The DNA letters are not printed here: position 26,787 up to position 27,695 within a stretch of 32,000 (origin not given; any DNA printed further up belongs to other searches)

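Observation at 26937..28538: Catalytic UppS without RXG, convergent with a DGNRR-less paralogue that keeps RXG: candidate heteromeric cis-prenyltransferase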

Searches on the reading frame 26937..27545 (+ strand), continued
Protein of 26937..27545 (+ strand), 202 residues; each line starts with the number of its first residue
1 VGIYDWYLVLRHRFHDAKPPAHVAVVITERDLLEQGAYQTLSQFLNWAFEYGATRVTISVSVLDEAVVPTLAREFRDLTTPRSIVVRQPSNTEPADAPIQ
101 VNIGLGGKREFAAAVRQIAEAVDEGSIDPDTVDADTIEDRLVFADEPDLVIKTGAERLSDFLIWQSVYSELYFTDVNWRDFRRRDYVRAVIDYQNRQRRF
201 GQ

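Call 83: find_encoding_contigs(protein=P0471, flank=5000, max_places=1)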
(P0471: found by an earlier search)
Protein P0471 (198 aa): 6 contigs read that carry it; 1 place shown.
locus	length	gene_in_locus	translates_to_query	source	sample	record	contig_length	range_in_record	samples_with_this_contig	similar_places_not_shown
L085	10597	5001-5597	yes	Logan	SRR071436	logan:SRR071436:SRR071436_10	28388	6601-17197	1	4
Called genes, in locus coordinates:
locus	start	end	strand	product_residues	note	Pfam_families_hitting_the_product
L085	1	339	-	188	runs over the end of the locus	PF00702:Hydrolase, PF13419:HAD_2, PF13242:Hydrolase_like (weak)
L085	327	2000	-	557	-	PF02730:AFOR_N, PF01314:AFOR_C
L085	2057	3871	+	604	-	PF05362:Lon_C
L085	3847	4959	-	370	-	PF01940:DUF92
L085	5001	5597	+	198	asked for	PF01255:Prenyltransf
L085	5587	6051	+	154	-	PF14810:TGT_C2, PF01472:PUA, PF03657:UPF0113 (weak)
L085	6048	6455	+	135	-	-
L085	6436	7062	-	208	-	PF02254:TrkA_N, PF02826:2-Hacid_dh_C (weak)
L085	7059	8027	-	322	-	PF07885:Ion_trans_2, PF02254:TrkA_N, PF02080:TrkA_C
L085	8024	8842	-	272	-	PF01993:MTD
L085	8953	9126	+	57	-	-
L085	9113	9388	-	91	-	PF14947:HTH_45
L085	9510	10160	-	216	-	-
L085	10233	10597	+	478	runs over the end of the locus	PF02844:GARS_N, PF01071:GARS_A, PF02843:GARS_C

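Call 84: find_encoding_contigs(protein=P0301, flank=5000, max_places=1)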
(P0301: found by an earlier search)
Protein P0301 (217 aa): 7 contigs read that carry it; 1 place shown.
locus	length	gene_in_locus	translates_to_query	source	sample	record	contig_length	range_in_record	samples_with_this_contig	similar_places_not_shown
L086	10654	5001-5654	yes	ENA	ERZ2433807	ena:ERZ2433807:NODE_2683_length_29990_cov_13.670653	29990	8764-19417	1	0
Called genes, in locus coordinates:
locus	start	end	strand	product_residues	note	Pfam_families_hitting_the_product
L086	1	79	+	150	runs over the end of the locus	PF23928:DUF7266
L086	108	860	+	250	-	PF23960:DUF7289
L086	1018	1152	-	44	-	-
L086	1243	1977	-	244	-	PF00977:His_biosynth, PF01207:Dus (faint)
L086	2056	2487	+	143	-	PF09885:DUF2112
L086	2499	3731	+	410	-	PF01869:BcrAD_BadFG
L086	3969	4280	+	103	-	-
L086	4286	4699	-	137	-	PF20791:Acyl-ACP_TE_C (weak), PF13279:4HBT_2, PF03061:4HBT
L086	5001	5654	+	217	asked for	PF01255:Prenyltransf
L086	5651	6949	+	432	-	PF00574:CLP_protease (weak), PF25145:NfeD1b_N, PF24961:NfeD_membrane, PF01957:NfeD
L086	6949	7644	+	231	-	PF00994:MoCF_biosynth, PF24102:FLAD1_M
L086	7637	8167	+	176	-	PF02830:V4R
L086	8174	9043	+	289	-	PF01937:ARMT1-like_dom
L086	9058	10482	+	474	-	PF02934:GatB_N, PF02637:GatB_Yqey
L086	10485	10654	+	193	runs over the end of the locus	PF03109:ABC1 (weak), PF01163:RIO1, PF00069:Pkinase (weak), PF01636:APH (faint)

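Call 85: find_encoding_contigs(protein=P0141, flank=5000, max_places=1)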
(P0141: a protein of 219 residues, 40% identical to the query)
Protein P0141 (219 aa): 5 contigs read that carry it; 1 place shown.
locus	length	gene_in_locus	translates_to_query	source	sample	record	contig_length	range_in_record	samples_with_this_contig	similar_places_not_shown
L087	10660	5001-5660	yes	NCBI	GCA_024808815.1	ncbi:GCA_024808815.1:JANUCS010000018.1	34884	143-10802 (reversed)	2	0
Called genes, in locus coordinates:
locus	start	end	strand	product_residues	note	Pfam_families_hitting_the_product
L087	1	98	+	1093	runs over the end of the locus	PF02463:SMC_N, PF13166:AAA_13 (faint), PF13175:AAA_15, PF13304:AAA_21 (faint), PF13476:AAA_23, PF13555:AAA_29, PF06160:EzrA (weak), PF24161:CCDC39 (weak), +3 more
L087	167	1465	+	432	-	PF09376:NurA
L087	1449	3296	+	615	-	PF01935:DUF87, PF04851:ResIII (faint), PF12846:AAA_10 (faint), PF05872:HerA_C (weak)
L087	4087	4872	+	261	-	PF25213:HVO_A0261_N (weak), PF08350:FilR1_middle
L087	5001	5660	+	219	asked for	PF01255:Prenyltransf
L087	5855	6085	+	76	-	-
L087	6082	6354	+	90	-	PF05016:ParE_toxin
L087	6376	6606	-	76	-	-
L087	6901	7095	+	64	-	-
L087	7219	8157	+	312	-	-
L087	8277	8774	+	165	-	PF06445:GyrI-like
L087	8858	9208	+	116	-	-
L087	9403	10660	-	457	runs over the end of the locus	PF08448:PAS_4, PF07536:HWE_HK (weak), PF07568:HisKA_2, PF13581:HATPase_c_2 (faint), PF02518:HATPase_c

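Call 86: search_protein_families(library=pfam, proteins=[L081:8566-9963:-, L085:3847-4959:-, L081:10733-11830:-], max_evalue=1)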
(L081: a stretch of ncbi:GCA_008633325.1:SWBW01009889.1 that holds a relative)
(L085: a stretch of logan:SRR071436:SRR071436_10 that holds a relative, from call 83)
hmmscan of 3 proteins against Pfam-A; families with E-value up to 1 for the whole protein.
L081:8566-9963:- (465 aa): 1 family
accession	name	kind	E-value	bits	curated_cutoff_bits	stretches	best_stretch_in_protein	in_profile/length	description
PF01940.21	DUF92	-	9.7e-66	222.1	27.5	1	220-449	2-250/251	Integral membrane protein DUF92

L085:3847-4959:- (370 aa): 1 family
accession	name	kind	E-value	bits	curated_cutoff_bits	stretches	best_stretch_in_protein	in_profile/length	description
PF01940.21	DUF92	-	7.1e-54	183.2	27.5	1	159-362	2-250/251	Integral membrane protein DUF92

L081:10733-11830:- (365 aa): 0 families

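Call 95: find_encoding_contigs(protein=P0153, flank=3000, max_places=1)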
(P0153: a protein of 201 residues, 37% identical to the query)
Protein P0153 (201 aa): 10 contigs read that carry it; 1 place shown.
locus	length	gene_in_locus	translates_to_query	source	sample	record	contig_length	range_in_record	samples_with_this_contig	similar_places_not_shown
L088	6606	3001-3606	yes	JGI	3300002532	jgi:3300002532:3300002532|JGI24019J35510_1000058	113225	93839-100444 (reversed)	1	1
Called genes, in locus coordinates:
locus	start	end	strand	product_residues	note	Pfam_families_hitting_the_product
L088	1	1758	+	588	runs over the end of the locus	PF04068:Fer4_RLI, PF02463:SMC_N (weak), PF00005:ABC_tran, PF13304:AAA_21 (faint), PF00005:ABC_tran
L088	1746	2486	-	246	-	PF01940:DUF92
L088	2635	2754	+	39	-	-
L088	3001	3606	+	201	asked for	PF01255:Prenyltransf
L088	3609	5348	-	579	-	PF09843:DUF2070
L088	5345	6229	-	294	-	PF00294:PfkB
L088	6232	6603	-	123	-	PF04475:DUF555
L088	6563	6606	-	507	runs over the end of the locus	PF09378:HAS-barrel, PF01935:DUF87, PF12846:AAA_10 (faint)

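Call 96: find_encoding_contigs(protein=P0149, flank=3000, max_places=1)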
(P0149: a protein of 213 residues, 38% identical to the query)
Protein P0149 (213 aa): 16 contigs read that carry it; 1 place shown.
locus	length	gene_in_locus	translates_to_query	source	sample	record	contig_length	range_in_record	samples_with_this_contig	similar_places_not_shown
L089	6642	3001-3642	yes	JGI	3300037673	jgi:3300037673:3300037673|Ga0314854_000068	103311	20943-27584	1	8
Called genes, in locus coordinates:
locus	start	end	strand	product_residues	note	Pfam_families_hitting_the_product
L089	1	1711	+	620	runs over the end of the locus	PF05362:Lon_C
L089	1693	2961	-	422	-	PF01940:DUF92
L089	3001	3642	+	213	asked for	PF01255:Prenyltransf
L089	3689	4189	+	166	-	PF14810:TGT_C2, PF01472:PUA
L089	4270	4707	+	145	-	-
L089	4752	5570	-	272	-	PF01993:MTD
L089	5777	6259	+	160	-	PF08905:DUF1850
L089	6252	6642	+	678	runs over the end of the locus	PF06808:DctM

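Call 97: find_encoding_contigs(protein=P0135, flank=3000, max_places=1)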
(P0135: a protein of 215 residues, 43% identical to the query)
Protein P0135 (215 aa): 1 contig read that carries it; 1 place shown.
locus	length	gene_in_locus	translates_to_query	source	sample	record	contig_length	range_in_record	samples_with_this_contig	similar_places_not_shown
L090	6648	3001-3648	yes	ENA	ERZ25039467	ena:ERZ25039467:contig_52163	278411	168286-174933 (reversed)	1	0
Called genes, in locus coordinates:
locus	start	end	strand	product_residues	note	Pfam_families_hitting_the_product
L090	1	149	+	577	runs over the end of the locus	PF00374:NiFeSe_Hases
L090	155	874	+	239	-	PF01292:Ni_hydr_CYTB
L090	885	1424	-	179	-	PF12804:NTP_transf_3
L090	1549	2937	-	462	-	PF01940:DUF92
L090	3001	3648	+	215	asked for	PF01255:Prenyltransf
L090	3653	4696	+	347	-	PF03706:LPG_synthase_TM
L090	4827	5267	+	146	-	PF02577:BFN_dom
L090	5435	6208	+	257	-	-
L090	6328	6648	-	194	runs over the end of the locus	PF00025:Arf (weak), PF00009:GTP_EFTU, PF00071:Ras (weak), PF08477:Roc (weak)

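Call 98: find_encoding_contigs(protein=P0129, flank=3000, max_places=1)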
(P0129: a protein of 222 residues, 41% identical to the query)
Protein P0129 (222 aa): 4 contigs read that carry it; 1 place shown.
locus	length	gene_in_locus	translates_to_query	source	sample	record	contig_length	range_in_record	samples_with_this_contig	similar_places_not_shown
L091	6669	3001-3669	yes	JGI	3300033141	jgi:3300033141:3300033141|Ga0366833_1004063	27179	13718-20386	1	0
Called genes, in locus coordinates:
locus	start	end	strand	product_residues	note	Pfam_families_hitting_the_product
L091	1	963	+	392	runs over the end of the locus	PF04587:ADP_PFK_GK, PF00294:PfkB (faint)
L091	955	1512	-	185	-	PF02525:Flavodoxin_2, PF03358:FMN_red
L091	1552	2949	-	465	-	PF01940:DUF92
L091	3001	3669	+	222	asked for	PF01255:Prenyltransf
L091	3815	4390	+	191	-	-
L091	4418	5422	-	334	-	PF01255:Prenyltransf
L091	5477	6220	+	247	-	PF00977:His_biosynth, PF05690:ThiG (faint), PF01180:DHO_dh (faint), PF03060:NMO (weak)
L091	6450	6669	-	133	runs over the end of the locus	PF27297:AF_0843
